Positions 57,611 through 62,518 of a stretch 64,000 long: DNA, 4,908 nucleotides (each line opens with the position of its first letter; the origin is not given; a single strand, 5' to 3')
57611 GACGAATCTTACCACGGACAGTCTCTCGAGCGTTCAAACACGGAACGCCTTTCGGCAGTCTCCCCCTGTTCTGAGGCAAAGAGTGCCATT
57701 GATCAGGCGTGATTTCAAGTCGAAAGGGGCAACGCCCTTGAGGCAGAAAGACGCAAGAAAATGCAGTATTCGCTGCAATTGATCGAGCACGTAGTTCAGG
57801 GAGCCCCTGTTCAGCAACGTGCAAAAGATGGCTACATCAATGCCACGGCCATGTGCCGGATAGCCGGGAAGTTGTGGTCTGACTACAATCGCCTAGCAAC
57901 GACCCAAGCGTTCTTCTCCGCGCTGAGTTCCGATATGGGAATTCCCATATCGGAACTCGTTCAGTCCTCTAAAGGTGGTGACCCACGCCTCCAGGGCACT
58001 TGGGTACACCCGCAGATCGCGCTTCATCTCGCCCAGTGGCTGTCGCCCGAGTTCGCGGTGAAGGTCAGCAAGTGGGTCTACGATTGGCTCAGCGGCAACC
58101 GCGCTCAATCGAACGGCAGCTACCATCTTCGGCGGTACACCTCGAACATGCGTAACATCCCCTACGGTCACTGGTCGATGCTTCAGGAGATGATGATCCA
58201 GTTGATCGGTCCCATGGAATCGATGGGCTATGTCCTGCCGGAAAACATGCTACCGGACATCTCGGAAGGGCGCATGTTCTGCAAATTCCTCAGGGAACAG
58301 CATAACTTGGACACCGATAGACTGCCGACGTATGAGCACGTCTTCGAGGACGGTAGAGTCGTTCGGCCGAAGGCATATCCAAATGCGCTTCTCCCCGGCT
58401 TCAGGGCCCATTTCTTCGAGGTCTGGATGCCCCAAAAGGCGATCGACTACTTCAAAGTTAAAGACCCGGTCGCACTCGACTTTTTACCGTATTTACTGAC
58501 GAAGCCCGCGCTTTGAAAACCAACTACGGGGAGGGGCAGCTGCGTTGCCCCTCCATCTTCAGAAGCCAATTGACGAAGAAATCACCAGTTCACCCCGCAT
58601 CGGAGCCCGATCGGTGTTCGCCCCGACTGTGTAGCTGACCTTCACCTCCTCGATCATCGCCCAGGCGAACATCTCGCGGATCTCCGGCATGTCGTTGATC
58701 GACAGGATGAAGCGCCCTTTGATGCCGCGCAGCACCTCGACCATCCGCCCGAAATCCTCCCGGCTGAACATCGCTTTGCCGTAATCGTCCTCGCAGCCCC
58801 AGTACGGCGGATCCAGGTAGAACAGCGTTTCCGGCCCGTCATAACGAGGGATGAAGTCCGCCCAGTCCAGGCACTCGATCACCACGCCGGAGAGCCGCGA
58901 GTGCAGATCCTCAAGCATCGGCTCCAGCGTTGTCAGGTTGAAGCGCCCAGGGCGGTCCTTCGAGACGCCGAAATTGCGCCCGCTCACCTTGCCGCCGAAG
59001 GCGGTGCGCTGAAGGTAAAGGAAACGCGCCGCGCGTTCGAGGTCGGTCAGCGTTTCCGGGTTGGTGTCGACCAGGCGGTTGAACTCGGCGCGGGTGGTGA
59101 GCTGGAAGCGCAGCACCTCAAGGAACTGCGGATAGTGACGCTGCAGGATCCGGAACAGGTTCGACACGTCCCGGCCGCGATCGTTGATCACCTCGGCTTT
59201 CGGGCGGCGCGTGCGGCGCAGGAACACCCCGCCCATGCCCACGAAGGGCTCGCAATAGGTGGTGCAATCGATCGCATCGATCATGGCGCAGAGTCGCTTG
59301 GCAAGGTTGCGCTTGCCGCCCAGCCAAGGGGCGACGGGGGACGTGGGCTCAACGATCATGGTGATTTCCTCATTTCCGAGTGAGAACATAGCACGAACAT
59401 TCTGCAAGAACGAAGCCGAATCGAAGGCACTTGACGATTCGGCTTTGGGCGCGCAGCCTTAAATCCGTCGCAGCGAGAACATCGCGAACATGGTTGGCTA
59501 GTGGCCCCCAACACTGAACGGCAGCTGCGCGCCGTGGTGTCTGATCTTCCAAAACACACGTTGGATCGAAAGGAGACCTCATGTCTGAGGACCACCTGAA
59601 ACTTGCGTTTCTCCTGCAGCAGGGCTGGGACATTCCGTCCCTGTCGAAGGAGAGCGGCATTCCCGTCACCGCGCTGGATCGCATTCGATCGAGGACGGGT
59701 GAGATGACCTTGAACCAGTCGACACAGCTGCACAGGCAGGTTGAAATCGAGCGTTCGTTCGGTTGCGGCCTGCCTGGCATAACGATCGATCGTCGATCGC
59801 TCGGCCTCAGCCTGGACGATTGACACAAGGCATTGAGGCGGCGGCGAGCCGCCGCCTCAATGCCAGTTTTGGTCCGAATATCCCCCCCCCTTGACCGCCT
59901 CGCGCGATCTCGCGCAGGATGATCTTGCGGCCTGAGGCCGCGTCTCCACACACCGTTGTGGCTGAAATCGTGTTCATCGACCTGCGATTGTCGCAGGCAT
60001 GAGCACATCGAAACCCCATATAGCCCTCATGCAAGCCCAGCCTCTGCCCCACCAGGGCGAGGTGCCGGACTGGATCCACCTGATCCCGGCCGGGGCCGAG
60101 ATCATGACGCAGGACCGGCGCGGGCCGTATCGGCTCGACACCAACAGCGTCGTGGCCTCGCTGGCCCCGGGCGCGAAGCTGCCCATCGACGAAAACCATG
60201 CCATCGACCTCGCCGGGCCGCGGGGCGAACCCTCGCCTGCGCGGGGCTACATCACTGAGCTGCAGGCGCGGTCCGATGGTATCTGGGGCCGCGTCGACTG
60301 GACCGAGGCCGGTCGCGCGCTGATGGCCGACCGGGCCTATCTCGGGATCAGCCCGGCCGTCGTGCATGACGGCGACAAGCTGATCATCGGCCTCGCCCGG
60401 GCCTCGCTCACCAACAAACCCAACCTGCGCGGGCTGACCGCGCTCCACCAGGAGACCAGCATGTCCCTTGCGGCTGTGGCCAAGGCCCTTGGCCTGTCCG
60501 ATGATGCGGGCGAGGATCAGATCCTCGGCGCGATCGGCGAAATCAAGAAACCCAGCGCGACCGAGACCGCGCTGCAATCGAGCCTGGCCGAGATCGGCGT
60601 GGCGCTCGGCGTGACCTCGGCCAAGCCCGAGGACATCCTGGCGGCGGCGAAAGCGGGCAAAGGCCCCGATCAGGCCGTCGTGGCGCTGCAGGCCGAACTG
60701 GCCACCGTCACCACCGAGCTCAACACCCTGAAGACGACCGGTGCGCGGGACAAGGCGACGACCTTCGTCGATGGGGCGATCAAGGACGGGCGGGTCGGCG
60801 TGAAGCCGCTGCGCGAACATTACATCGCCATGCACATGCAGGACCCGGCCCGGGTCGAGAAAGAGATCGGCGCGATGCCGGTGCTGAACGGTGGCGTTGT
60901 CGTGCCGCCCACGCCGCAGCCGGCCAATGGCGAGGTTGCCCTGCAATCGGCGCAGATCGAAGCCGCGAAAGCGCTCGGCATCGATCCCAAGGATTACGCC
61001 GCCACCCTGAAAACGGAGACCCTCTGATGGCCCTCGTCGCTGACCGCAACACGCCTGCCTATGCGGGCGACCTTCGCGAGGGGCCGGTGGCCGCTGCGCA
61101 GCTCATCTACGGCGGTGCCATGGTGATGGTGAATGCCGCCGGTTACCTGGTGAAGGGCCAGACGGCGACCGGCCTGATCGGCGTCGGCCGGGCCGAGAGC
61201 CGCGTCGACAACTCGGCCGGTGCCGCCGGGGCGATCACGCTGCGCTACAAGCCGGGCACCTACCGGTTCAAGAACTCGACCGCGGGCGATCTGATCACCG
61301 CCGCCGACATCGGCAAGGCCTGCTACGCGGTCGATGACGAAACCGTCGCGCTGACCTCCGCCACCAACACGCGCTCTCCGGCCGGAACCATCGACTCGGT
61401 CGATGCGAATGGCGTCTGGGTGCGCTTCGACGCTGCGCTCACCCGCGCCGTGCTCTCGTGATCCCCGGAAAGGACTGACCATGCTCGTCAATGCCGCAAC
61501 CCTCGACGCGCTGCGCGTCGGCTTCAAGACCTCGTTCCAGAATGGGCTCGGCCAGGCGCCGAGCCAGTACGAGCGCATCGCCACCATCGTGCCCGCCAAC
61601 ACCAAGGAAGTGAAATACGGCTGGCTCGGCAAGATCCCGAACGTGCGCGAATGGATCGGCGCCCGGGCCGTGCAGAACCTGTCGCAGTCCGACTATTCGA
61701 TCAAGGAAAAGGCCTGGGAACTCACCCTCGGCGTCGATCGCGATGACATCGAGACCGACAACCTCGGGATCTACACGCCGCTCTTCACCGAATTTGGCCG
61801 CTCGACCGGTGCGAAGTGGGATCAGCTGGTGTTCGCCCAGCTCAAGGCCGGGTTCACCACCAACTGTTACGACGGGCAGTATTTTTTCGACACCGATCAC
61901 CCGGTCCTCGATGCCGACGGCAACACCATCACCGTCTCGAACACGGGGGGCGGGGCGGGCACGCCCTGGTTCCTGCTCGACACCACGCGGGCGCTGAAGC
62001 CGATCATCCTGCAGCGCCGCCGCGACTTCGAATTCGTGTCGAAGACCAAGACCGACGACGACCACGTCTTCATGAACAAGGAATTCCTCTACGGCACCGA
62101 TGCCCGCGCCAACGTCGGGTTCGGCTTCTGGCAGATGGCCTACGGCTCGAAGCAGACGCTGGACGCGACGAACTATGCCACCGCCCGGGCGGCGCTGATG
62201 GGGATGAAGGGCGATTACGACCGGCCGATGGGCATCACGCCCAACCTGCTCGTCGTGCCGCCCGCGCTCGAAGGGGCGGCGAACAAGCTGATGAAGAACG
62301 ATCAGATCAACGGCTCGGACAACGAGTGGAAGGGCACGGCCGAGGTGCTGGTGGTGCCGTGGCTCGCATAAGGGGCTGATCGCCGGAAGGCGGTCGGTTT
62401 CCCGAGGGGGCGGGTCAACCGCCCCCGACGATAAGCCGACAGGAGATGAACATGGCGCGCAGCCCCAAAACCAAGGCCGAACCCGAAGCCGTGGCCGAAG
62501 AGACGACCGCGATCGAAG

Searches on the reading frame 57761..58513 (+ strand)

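Call 36: search_protein_families(library=pfam, proteins=[window:57761-58513:+], max_evalue=0.001)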
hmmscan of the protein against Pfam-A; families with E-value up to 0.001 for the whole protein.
window:57761-58513:+ (251 aa): 1 family
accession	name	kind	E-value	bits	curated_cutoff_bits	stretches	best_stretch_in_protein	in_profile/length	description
PF04383.19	KilA-N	-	2.7e-25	88.7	23.8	1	17-111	9-106/107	KilA-N domain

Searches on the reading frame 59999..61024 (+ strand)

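Call 36: search_protein_families(library=pfam, proteins=[window:59999-61024:+], max_evalue=0.001)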
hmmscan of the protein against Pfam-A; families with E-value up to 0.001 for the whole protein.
window:59999-61024:+ (342 aa): 1 family
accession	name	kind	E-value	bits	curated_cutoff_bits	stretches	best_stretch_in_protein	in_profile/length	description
PF10123.14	Mu-like_Pro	-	6.8e-41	141.3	25.2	1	26-334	1-329/330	Mu-like prophage I protein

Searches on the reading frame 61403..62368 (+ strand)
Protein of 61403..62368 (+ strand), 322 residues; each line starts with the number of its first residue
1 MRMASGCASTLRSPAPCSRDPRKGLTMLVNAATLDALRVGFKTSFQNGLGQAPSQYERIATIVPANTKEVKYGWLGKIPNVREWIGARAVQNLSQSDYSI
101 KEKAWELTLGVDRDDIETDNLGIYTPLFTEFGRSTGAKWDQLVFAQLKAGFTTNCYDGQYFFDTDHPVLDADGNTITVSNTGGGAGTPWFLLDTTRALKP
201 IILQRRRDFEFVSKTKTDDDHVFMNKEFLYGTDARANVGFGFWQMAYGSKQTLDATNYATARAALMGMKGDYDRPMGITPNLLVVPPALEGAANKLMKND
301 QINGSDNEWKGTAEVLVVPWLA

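Call 71: search_protein_families(library=pfam, proteins=[window:61403-62368:+], max_evalue=0.001)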
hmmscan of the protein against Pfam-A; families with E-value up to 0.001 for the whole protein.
window:61403-62368:+ (322 aa): 2 families
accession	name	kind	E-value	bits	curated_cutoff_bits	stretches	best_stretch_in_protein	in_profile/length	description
PF10124.15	Mu-like_gpT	-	5.5e-126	420.2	20.1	1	34-321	1-289/289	Mu-like prophage major head subunit gpT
PF25209.1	Phage_capsid_4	-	7e-11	43.3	27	1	91-322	64-197/262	Phage capsid protein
